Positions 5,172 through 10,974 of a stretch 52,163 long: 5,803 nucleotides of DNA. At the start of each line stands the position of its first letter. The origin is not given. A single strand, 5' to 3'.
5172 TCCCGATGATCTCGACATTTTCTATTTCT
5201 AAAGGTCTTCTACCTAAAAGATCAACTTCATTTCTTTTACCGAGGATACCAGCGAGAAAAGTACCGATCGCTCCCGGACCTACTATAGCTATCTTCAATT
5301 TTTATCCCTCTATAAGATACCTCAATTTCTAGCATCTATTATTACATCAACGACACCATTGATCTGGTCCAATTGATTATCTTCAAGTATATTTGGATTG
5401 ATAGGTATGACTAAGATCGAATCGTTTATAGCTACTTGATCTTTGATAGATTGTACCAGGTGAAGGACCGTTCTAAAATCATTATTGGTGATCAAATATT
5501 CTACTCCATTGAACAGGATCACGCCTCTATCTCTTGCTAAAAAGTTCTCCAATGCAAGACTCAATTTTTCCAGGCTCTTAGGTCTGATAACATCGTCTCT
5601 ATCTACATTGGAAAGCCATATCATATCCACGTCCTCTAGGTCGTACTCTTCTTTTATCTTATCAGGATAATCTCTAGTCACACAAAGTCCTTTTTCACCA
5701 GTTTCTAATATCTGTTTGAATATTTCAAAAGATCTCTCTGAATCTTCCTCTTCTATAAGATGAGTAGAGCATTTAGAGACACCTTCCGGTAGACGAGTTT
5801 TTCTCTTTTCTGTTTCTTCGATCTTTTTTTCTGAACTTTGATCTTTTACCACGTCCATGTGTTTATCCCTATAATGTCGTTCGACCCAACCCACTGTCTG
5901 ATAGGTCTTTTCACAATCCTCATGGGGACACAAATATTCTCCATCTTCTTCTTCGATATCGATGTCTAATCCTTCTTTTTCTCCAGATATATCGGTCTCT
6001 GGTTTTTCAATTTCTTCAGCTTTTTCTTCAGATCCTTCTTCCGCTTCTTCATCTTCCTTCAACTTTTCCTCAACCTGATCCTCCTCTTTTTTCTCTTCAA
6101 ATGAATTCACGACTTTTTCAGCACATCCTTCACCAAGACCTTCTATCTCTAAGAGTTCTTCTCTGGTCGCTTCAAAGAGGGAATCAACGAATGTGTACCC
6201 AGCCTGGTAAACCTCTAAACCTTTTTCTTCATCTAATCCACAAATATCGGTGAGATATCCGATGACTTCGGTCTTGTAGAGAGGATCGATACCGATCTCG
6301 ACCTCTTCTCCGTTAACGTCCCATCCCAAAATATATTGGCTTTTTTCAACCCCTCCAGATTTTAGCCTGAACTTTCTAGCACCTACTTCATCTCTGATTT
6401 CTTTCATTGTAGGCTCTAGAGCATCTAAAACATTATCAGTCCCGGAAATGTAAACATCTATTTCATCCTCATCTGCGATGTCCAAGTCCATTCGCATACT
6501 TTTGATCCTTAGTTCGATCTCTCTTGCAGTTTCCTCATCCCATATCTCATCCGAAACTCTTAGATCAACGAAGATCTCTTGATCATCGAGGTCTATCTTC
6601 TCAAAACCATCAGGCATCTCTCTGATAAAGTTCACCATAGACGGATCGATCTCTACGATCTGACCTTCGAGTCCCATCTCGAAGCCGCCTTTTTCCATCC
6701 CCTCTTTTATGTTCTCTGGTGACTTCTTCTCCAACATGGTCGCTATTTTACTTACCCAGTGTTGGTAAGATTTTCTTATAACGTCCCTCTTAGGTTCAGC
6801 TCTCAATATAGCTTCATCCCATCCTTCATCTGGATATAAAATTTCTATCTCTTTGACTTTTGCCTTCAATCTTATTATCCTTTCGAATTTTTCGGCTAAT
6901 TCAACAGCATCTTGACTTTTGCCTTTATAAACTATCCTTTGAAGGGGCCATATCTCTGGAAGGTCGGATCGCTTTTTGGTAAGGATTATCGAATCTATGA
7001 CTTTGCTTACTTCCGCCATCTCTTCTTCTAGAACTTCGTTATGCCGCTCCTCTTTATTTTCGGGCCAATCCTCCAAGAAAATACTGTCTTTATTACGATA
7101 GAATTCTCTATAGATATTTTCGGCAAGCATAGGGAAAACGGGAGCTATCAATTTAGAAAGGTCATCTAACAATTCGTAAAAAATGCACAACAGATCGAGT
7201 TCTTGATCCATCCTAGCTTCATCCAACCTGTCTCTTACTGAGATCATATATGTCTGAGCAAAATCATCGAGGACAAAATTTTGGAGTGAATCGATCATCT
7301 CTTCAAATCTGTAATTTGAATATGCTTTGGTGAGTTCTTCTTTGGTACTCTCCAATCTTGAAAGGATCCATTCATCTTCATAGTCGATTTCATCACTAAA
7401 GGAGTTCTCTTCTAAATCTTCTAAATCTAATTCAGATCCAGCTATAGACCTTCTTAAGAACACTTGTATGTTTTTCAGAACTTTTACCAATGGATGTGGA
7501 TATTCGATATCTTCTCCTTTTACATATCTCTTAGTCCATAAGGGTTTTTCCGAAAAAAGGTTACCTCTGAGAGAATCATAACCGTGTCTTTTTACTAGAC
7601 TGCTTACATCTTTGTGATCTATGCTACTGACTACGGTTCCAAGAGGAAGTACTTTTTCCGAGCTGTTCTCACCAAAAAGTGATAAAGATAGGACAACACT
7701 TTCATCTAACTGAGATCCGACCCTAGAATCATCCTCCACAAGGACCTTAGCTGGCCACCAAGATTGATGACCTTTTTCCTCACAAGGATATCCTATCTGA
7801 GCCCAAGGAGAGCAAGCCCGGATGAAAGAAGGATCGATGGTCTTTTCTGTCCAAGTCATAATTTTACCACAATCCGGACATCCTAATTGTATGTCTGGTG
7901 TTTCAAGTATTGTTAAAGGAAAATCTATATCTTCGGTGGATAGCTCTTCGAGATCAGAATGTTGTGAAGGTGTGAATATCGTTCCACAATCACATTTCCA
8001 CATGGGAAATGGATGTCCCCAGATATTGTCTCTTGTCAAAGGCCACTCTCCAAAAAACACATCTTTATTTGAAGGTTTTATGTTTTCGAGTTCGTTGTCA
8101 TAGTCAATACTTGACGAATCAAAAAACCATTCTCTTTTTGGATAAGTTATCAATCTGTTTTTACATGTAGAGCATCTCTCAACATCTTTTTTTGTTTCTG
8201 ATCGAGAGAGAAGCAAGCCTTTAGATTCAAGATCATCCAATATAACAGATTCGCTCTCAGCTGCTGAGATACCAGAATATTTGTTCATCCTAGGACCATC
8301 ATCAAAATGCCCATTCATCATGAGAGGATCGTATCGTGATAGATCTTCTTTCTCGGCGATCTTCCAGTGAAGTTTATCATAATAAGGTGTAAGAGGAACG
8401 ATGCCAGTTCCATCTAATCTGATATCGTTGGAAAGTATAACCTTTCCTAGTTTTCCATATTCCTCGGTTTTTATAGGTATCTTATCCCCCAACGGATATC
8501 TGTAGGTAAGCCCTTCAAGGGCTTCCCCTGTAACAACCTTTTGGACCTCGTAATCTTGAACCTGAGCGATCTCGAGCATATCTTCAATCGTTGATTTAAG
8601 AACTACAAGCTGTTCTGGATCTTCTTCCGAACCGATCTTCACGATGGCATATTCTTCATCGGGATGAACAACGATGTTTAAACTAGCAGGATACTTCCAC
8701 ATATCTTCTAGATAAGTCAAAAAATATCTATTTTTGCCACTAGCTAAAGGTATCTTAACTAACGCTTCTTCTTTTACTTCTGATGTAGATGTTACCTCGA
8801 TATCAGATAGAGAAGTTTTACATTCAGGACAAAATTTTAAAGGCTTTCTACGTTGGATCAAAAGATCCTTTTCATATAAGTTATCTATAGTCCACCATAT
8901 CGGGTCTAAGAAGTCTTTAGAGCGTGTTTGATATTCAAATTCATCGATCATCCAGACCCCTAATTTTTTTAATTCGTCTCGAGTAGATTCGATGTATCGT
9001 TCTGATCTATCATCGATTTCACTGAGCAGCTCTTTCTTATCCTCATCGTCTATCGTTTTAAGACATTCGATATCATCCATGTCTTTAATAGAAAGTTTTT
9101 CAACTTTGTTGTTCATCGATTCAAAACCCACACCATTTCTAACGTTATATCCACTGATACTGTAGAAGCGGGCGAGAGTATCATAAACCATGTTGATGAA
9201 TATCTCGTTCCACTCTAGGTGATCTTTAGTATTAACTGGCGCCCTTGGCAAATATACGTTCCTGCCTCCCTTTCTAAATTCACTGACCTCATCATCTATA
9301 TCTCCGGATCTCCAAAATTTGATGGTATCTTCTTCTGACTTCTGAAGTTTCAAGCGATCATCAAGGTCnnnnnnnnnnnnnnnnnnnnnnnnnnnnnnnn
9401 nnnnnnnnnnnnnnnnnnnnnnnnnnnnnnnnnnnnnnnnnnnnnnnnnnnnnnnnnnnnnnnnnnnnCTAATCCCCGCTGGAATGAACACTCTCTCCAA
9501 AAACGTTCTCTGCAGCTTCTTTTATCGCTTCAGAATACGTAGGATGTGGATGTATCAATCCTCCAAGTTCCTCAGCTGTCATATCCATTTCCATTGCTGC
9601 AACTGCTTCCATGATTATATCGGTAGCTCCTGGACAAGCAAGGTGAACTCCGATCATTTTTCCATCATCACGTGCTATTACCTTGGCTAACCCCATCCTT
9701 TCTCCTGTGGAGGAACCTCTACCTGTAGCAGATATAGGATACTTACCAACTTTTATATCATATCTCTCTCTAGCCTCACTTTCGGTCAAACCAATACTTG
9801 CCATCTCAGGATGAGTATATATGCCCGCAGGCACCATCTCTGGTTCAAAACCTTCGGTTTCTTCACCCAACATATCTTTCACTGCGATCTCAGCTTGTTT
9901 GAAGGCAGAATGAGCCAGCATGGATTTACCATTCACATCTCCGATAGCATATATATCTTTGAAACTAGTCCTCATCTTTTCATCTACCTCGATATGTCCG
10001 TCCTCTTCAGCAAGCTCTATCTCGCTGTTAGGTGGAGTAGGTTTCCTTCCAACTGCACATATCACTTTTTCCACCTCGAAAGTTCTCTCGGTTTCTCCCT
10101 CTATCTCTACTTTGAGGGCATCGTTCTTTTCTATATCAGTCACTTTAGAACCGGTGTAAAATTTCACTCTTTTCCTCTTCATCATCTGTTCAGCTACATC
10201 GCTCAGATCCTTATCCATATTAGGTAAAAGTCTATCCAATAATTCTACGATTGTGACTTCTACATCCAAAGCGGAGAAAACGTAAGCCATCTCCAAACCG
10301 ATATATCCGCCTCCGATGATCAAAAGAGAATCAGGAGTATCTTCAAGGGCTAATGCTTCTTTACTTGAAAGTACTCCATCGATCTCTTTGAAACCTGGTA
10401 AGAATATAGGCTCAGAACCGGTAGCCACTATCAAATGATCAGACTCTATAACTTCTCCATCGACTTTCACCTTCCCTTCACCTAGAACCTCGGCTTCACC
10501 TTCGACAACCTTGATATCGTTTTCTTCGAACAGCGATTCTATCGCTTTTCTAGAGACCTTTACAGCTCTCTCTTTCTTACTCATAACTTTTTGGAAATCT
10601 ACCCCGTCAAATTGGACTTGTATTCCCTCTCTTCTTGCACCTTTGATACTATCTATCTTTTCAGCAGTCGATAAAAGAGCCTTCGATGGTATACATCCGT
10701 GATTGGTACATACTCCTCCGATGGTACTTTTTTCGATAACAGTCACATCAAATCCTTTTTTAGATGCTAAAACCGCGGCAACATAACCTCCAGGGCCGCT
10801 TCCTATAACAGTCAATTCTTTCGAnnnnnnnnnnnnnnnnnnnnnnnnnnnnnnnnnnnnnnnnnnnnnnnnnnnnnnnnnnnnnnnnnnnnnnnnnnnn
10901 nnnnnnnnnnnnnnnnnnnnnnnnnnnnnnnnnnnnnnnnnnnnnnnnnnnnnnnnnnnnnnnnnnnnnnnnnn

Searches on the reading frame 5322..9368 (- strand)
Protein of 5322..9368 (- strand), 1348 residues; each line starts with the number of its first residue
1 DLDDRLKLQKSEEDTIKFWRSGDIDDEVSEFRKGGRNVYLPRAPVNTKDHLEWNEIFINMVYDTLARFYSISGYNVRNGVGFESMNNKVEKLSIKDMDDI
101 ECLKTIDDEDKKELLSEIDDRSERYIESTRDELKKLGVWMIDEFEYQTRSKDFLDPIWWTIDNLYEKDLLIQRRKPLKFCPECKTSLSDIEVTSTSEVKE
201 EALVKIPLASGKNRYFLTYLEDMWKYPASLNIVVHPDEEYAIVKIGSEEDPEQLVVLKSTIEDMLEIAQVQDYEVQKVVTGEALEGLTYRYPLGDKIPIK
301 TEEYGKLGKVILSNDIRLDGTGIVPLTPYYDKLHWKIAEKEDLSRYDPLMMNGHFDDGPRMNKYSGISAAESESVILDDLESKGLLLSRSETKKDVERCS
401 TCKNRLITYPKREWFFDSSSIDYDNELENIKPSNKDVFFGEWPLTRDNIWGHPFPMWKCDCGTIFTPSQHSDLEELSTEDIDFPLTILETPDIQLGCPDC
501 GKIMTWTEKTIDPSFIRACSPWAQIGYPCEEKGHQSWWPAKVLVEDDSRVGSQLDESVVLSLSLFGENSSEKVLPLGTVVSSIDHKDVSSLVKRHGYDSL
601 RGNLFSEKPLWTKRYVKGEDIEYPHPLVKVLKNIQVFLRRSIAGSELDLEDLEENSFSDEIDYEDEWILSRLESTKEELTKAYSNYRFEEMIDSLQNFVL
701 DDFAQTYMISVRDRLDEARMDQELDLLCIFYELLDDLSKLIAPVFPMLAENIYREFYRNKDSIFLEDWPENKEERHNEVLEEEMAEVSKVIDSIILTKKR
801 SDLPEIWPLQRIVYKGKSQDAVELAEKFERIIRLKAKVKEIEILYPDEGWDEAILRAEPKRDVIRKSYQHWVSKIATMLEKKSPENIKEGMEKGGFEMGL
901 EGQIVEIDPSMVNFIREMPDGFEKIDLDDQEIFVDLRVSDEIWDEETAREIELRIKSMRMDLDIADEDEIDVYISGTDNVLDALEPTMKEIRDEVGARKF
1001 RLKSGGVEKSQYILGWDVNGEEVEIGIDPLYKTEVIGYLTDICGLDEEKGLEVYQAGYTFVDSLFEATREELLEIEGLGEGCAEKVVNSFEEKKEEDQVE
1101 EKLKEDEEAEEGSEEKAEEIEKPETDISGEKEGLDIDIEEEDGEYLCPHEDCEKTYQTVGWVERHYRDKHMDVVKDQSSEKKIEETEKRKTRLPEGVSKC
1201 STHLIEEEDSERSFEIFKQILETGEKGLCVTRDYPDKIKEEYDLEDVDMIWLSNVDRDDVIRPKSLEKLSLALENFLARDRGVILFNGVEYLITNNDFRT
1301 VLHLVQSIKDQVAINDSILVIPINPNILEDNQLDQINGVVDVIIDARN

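Call 7: search_protein_families(library=pfam, proteins=[window:5322-9368:-], max_evalue=0.001)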
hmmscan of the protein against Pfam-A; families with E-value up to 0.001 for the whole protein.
window:5322-9368:- (1348 aa): 6 families
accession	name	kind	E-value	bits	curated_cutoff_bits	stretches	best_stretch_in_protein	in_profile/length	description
PF05763.18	DUF835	-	1.1e-29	103.3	33.1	1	1208-1334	3-130/136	Protein of unknown function (DUF835)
PF08264.19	Anticodon_1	-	1.8e-28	99.7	25.1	1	665-810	1-145/148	Anticodon-binding domain of tRNA ligase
PF00133.28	tRNA-synt_1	-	4.3e-25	88.8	22.7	1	16-582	3-371/414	tRNA synthetases class I (I, L, M and V)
PF19302.4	DUF5915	-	1.7e-11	44.5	27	1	855-1027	25-192/195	Domain of unknown function (DUF5915)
PF12826.13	HHH_2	-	0.00016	22.2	27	0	1058-1096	23-61/64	Helix-hairpin-helix motif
PF14520.12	HHH_5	-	0.00037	21.4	27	0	1038-1090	3-55/57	Helix-hairpin-helix domain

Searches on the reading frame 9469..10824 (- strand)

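Call 7: search_protein_families(library=pfam, proteins=[window:9469-10824:-], max_evalue=0.001)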
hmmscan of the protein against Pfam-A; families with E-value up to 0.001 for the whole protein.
window:9469-10824:- (451 aa): 15 families
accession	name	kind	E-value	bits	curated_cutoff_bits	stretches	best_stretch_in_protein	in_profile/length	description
PF07992.20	Pyr_redox_2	-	1.6e-72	244.8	26.1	1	4-311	3-291/291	Pyridine nucleotide-disulphide oxidoreductase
PF02852.28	Pyr_redox_dim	-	1.4e-30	106.2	25.3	1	331-438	1-110/110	Pyridine nucleotide-disulphide oxidoreductase, dimerisation domain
PF00070.33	Pyr_redox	-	3.6e-23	82.3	22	1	167-240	2-75/82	Pyridine nucleotide-disulphide oxidoreductase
PF13738.12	Pyr_redox_3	-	7.4e-15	55.4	30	1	6-295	2-305/305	Pyridine nucleotide-disulphide oxidoreductase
PF13450.12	NAD_binding_8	-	1.3e-10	41.9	21.9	1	6-41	1-37/68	NAD(P)-binding Rossmann-like domain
PF01134.28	GIDA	-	6.3e-10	39.1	22.1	1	4-141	2-151/391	Glucose inhibited division protein A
PF01266.30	DAO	-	1.7e-09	38.1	27.9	0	4-37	2-36/353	FAD dependent oxidoreductase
PF03486.20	HI0933_like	-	2.9e-09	37.2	50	0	192-264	94-168/244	HI0933-like protein Rossmann domain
PF12831.13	FAD_oxidored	-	6e-08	32.8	27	1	4-107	2-106/416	FAD dependent oxidoreductase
PF02737.24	3HCDH_N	-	6.9e-06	26.5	22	0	169-229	4-57/180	3-hydroxyacyl-CoA dehydrogenase, NAD binding domain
PF00890.30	FAD_binding_2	-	2.1e-05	24.3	20.4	1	6-34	4-32/414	FAD binding domain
PF01494.25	FAD_binding_3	-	6.6e-05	22.7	22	0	5-33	5-33/349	FAD binding domain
PF03721.20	UDPG_MGDP_dh_N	-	6.7e-05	23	27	0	168-216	4-60/187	UDP-glucose/GDP-mannose dehydrogenase family, NAD binding domain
PF01593.30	Amino_oxidase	-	0.00045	20.1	19.8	0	207-259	203-255/443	Flavin containing amine oxidoreductase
PF01262.27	AlaDh_PNT_C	-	0.00066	19.6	23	0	165-207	29-71/214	Alanine dehydrogenase/PNT, C-terminal domain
